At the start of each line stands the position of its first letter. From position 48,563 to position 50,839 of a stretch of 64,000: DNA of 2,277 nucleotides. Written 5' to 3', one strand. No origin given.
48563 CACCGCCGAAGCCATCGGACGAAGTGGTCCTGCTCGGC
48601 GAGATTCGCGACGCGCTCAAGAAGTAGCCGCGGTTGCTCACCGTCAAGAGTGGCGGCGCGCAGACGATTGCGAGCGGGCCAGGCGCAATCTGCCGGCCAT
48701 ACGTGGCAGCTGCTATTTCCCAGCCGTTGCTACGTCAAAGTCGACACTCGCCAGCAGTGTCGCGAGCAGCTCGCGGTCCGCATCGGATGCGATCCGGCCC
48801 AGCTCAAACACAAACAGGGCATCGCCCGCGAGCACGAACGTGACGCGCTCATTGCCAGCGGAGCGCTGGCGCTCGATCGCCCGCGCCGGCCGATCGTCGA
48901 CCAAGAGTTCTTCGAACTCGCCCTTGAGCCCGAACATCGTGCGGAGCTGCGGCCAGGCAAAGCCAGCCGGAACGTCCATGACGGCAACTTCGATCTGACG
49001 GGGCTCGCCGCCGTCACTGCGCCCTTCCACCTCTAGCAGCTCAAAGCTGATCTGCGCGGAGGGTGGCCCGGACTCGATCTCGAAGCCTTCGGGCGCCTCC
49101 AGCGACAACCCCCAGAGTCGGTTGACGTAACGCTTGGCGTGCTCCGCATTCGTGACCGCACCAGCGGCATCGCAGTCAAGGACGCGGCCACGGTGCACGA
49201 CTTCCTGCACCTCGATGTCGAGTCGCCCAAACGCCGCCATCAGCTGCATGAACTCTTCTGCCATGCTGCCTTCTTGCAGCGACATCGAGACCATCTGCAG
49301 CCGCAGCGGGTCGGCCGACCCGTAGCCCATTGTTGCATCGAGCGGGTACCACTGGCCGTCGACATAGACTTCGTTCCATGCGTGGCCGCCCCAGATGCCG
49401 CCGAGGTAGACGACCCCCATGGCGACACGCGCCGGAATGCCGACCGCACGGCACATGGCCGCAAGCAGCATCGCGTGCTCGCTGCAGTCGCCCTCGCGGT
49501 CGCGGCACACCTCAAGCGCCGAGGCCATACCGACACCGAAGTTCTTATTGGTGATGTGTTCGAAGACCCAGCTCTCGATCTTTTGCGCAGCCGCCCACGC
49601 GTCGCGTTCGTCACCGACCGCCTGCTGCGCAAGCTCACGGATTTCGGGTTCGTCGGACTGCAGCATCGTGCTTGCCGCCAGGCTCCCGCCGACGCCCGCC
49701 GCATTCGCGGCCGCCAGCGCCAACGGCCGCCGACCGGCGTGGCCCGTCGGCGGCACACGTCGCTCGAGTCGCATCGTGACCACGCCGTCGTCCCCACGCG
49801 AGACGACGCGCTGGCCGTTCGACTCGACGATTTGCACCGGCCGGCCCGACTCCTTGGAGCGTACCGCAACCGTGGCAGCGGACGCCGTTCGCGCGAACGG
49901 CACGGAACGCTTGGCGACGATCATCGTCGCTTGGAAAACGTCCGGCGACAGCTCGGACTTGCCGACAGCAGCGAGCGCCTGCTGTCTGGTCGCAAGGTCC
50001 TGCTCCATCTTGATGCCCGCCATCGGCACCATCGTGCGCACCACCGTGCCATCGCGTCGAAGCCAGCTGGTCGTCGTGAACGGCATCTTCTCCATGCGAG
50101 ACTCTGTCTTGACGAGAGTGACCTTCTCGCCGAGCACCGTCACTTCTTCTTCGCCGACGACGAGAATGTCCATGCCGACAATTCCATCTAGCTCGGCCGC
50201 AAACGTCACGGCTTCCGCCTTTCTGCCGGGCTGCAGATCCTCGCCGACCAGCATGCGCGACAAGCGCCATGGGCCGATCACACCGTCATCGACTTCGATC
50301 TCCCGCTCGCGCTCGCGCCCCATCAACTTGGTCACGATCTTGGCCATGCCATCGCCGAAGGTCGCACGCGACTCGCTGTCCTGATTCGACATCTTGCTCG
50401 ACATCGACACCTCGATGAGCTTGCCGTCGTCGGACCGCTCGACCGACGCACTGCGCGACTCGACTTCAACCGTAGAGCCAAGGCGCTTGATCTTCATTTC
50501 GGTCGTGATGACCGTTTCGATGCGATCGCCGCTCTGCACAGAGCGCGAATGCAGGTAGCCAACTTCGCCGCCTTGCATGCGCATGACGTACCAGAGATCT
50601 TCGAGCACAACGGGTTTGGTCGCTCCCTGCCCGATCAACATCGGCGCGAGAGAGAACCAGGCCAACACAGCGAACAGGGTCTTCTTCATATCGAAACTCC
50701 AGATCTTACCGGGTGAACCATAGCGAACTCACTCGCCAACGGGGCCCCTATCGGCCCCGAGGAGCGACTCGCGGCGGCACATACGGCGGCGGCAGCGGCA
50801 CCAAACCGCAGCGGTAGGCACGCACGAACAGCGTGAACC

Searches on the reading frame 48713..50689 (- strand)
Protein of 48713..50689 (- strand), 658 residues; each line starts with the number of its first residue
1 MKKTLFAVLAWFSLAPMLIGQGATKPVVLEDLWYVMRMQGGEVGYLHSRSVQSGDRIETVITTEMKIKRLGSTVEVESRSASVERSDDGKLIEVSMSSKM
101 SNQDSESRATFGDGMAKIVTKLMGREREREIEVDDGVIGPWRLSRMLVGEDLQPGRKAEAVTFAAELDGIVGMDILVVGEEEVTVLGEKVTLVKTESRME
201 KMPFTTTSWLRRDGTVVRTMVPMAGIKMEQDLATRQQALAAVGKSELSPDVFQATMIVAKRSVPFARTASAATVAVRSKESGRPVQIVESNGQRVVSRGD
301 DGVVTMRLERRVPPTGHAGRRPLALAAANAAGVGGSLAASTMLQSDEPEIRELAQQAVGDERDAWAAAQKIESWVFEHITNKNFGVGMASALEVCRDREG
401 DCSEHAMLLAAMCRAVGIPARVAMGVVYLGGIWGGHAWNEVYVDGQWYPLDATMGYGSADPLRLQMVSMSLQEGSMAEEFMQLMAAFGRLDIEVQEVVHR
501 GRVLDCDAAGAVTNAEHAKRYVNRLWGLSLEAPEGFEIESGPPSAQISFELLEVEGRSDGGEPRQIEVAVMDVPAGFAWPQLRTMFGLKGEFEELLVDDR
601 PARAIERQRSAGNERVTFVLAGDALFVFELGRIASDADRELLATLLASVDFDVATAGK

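Call 13: search_protein_families(library=pfam, proteins=[window:48713-50689:-], max_evalue=0.001)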
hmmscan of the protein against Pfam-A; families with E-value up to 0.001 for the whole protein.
window:48713-50689:- (658 aa): 2 families
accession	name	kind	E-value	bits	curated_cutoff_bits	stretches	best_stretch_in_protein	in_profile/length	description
PF01841.26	Transglut_core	-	7.5e-25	87.8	23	1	352-452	2-108/108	Transglutaminase-like superfamily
PF13471.12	Transglut_core3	-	2.1e-06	28.1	26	1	388-445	45-99/117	Transglutaminase-like superfamily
